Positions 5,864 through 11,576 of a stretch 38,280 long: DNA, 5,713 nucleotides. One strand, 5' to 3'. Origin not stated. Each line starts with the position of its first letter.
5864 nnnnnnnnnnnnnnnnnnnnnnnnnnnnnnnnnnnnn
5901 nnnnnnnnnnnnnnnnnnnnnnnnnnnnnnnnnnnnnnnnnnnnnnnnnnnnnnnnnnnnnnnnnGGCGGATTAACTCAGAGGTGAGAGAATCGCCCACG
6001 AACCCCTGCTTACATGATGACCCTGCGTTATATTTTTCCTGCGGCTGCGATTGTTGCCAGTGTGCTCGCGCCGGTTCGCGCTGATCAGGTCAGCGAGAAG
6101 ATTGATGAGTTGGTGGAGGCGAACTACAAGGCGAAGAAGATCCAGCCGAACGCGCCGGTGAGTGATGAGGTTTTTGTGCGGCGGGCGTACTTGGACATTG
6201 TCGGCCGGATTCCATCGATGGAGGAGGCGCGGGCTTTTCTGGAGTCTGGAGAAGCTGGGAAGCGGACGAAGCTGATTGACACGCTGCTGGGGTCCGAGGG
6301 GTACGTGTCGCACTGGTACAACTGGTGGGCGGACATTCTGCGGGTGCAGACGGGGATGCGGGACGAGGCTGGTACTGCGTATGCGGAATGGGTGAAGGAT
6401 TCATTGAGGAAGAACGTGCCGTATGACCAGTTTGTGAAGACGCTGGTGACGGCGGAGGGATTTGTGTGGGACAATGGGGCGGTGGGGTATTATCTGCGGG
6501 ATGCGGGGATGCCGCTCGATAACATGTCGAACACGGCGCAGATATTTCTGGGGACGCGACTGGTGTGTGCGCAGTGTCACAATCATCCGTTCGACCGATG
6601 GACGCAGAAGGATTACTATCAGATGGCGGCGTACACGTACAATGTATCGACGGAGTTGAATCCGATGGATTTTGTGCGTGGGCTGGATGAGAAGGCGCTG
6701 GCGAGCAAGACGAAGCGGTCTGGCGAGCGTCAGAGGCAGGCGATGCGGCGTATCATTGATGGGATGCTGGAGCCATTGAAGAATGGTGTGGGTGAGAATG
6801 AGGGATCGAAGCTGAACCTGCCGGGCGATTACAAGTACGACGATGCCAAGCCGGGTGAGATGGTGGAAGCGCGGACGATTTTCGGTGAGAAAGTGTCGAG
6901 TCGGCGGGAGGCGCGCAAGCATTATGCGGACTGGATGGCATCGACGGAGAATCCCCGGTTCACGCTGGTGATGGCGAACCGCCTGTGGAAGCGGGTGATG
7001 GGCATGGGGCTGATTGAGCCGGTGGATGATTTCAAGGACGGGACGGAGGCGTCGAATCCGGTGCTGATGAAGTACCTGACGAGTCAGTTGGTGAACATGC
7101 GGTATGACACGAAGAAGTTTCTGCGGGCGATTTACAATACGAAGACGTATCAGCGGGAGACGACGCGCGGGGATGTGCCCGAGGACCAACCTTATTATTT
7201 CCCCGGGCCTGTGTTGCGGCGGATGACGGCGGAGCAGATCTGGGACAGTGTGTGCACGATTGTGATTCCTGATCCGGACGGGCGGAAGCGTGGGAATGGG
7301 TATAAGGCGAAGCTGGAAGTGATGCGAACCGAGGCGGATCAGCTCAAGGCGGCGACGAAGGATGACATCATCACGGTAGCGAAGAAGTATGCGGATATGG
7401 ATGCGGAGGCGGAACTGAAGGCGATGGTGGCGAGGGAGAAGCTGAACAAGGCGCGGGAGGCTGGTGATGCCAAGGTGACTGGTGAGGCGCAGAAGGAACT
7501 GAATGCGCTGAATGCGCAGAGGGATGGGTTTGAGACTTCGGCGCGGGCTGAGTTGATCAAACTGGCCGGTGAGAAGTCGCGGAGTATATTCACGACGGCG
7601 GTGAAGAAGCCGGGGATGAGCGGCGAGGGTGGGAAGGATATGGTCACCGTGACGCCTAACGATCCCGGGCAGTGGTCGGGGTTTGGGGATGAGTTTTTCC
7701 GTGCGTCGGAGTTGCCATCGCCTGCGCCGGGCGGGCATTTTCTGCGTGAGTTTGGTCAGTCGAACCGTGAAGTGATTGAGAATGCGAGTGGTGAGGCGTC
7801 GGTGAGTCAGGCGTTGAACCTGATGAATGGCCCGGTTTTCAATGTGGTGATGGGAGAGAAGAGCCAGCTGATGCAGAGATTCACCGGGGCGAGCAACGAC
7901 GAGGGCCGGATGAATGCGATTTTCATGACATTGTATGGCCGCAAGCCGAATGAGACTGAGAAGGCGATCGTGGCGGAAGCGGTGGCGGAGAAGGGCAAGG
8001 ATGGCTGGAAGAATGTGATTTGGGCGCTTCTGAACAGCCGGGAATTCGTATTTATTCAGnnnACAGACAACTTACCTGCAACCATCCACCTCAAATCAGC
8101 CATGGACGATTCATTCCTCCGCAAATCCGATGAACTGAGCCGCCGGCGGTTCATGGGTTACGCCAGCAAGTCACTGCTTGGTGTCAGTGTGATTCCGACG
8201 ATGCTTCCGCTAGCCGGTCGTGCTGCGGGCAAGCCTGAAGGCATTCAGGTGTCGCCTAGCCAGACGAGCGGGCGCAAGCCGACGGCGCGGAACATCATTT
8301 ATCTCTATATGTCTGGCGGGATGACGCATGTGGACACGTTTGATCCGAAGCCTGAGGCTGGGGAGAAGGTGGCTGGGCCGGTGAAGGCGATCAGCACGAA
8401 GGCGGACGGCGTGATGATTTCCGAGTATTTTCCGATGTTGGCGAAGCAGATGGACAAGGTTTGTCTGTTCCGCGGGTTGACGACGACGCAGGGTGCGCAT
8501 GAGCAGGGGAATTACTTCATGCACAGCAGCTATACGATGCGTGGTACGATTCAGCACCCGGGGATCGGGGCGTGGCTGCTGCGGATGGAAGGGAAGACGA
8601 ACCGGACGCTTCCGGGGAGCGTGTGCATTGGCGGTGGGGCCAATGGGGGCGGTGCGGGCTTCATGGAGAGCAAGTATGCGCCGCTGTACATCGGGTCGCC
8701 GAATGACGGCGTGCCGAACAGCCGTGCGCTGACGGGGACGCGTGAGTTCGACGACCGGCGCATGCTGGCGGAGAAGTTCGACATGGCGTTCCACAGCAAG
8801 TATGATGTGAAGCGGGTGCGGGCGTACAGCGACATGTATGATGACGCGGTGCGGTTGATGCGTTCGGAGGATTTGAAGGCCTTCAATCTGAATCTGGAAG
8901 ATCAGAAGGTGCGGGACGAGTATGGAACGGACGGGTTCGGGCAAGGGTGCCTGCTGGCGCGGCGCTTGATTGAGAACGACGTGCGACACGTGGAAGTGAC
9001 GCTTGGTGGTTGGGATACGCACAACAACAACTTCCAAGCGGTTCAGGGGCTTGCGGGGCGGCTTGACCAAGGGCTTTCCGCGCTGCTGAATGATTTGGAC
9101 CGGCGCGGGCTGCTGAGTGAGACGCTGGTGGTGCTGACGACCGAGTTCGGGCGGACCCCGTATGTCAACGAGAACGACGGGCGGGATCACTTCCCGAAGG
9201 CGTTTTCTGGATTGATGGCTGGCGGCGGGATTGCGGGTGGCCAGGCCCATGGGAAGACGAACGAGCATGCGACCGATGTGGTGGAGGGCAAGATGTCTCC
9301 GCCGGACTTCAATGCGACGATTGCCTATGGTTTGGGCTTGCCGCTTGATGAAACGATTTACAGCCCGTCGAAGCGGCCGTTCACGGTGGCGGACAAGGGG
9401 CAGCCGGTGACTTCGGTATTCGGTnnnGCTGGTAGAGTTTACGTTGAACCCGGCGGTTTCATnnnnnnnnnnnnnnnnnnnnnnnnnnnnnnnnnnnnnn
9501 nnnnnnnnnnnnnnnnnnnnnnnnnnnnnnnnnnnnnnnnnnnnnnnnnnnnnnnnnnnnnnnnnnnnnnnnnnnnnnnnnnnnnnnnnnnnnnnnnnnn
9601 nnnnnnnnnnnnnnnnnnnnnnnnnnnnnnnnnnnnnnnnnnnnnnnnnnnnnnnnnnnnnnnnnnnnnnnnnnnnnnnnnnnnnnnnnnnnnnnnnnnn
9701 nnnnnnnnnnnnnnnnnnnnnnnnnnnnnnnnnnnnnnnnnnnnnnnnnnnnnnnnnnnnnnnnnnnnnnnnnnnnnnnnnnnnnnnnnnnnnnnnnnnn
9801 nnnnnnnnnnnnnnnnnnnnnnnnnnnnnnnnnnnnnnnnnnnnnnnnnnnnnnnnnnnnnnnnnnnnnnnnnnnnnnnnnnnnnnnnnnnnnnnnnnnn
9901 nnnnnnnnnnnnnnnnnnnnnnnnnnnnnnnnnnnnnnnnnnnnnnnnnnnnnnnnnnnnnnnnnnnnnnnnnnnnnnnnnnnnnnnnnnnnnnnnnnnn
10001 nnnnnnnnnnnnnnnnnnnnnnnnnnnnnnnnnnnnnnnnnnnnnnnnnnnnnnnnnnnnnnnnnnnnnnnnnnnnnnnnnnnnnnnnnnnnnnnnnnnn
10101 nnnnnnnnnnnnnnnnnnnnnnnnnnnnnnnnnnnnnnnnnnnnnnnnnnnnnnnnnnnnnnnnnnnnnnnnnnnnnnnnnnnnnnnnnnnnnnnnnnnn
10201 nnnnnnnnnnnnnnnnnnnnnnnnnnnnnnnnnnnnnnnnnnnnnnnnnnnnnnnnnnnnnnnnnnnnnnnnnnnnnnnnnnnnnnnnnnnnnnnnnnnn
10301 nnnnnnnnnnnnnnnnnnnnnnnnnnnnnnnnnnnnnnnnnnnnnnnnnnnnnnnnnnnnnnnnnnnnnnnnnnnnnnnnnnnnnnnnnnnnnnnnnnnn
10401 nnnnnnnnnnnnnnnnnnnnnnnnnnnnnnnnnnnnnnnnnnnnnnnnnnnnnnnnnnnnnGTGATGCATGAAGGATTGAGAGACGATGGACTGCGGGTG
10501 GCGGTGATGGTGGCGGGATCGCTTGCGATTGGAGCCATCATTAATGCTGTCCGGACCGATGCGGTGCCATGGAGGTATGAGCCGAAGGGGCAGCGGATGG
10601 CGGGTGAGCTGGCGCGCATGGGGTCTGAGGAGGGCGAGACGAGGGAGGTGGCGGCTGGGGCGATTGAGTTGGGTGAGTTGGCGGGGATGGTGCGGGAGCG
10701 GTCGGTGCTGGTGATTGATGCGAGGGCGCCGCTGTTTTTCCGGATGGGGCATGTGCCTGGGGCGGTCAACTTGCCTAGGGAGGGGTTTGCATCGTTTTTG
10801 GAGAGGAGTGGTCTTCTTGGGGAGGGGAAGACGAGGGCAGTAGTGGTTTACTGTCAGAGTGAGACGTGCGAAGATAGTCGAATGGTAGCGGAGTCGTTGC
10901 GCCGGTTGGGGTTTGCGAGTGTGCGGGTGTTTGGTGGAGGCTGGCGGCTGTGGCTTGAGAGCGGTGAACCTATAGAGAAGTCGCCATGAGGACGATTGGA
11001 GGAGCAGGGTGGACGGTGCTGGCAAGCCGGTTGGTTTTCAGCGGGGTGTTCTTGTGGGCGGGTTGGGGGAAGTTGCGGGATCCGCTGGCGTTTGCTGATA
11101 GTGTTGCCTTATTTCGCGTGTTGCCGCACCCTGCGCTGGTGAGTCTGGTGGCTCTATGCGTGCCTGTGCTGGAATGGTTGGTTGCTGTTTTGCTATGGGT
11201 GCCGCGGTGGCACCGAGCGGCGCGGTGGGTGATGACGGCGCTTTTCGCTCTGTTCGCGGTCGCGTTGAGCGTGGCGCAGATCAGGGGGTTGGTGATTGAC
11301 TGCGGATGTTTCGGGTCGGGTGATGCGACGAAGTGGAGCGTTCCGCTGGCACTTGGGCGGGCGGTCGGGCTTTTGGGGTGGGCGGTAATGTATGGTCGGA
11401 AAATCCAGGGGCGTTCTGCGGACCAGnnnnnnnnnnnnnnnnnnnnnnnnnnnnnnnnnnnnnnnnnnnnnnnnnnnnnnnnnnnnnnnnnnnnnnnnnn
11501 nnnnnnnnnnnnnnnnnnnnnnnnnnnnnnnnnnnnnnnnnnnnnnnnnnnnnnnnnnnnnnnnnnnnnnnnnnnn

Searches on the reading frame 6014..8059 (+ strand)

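Call 9: search_protein_families(library=pfam, proteins=[window:6014-8059:+], max_evalue=0.01)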
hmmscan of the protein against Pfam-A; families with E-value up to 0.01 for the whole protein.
window:6014-8059:+ (682 aa): 3 families
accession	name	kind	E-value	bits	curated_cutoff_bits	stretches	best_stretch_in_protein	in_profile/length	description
PF07583.16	PSCyt2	-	9.6e-48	163.3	29.8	1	29-210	1-206/209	Protein of unknown function (DUF1549)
PF07587.16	PSD1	-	9e-38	130.5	28.5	1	301-655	2-242/244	Protein of unknown function (DUF1553)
PF00427.26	PBS_linker_poly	-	0.00076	20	28.7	0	622-678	59-113/126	Phycobilisome Linker polypeptide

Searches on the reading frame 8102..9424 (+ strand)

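Call 9: search_protein_families(library=pfam, proteins=[window:8102-9424:+], max_evalue=0.01)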
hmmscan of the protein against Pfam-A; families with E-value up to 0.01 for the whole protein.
window:8102-9424:+ (441 aa): 1 family
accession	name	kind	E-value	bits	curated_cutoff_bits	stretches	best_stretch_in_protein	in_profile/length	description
PF07394.17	DUF1501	-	5.2e-109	365.4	27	1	62-440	1-390/390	Protein of unknown function (DUF1501)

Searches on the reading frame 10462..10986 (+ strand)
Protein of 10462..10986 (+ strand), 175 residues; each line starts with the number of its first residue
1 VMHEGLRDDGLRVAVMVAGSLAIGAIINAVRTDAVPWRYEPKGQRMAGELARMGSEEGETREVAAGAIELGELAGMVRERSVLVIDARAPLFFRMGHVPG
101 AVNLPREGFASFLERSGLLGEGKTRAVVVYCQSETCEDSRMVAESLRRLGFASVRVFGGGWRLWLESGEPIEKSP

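Call 63: search_protein_families(library=pfam, proteins=[window:10462-10986:+], max_evalue=1)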
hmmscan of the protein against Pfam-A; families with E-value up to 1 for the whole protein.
window:10462-10986:+ (175 aa): 1 family
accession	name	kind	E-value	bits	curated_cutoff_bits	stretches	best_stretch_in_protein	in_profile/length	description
PF00581.25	Rhodanese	-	1.7e-15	57.7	22.2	1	71-166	3-101/102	Rhodanese-like domain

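Call 66: search_protein_families(library=ncbifam, proteins=[window:10462-10986:+], max_evalue=0.1)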
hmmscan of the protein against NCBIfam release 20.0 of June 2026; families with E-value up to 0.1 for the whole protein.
window:10462-10986:+ (175 aa): 20 families
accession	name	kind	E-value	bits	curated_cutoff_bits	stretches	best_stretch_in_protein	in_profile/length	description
NF041203.1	rhodanese_LYCAU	equivalog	1.2e-10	41.2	115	1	65-173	20-125/126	rhodanese-related (seleno)protein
NF045694.1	seleno_TsoB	exception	1.4e-10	40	805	1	78-174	58-159/572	rhodanese/DsbD fusion-like selenoprotein TsoB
NF006444.0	PRK08762.1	equivalog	1.6e-08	33.6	449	1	79-173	27-116/387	molybdopterin-synthase adenylyltransferase MoeB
NF001195.0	PRK00162.1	equivalog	4e-06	27.1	102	1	72-167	11-99/108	thiosulfate sulfurtransferase GlpE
NF045521.1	rhoda_near_glyco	subfamily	7.8e-06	25.7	145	1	79-172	29-116/144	rhodanese homology domain-containing protein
NF001133.1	PRK00142.1-1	equivalog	2.1e-05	24.2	170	1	46-161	86-200/229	oxygen-dependent tRNA uridine(34) hydroxylase TrhO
TIGR04568.1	arch_SelU_Nterm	equivalog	8.1e-05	22.5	200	1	62-105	85-127/215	selenouridine synthase SelU-like subunit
NF008752.0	PRK11784.1-4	equivalog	0.00019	20.4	266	1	83-105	20-42/357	tRNA 2-selenouridine(34) synthase MnmH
NF005902.0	PRK07878.1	equivalog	0.00021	20.3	647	1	66-166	287-383/392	adenylyltransferase/sulfurtransferase MoeZ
NF007627.0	PRK10287.1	equivalog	0.00032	20.9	102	1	84-159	23-93/104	thiosulfate sulfurtransferase PspE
NF008750.0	PRK11784.1-2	equivalog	0.001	18.2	241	1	77-105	11-39/346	tRNA 2-selenouridine(34) synthase MnmH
TIGR02981.1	phageshock_pspE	exception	0.0016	18.7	126.3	1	84-159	21-91/101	thiosulfate sulfurtransferase PspE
TIGR03865.1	PQQ_CXXCW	subfamily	0.0061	16.5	128.05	1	122-173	114-164/167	PQQ-dependent catabolism-associated CXXCW motif protein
NF053581.1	ANT_3pp_Ic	exception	0.0062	16.1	545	1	27-94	89-155/265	aminoglycoside nucleotidyltransferase ANT(3'')-Ic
TIGR03167.1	tRNA_sel_U_synt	equivalog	0.01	15.3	219.75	1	83-105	4-26/311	tRNA 2-selenouridine(34) synthase MnmH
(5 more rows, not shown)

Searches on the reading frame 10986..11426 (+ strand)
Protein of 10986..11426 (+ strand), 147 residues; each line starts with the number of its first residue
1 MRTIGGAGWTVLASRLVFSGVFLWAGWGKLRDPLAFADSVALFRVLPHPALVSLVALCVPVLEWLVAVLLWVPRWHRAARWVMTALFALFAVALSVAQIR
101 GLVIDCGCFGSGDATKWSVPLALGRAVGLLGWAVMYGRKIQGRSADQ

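Call 65: search_protein_families(library=pfam, proteins=[window:10986-11426:+], max_evalue=1)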
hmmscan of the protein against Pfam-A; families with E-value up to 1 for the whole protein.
window:10986-11426:+ (147 aa): 2 families
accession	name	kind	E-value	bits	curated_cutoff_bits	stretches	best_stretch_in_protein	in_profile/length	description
PF07291.16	MauE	-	1.5e-25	90.4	27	1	9-134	3-123/128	Methylamine utilisation protein MauE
PF07681.17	DoxX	-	0.00034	21.6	23.6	1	11-91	2-79/85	DoxX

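Call 66: search_protein_families(library=ncbifam, proteins=[window:10986-11426:+], max_evalue=0.1)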
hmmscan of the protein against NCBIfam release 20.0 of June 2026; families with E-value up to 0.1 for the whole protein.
window:10986-11426:+ (147 aa): 1 family
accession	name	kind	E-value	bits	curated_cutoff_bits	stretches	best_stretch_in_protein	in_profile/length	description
NF045576.1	BT_3928_fam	equivalog_domain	4.6e-09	35.9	250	1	12-118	3-111/358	BT_3928 family protein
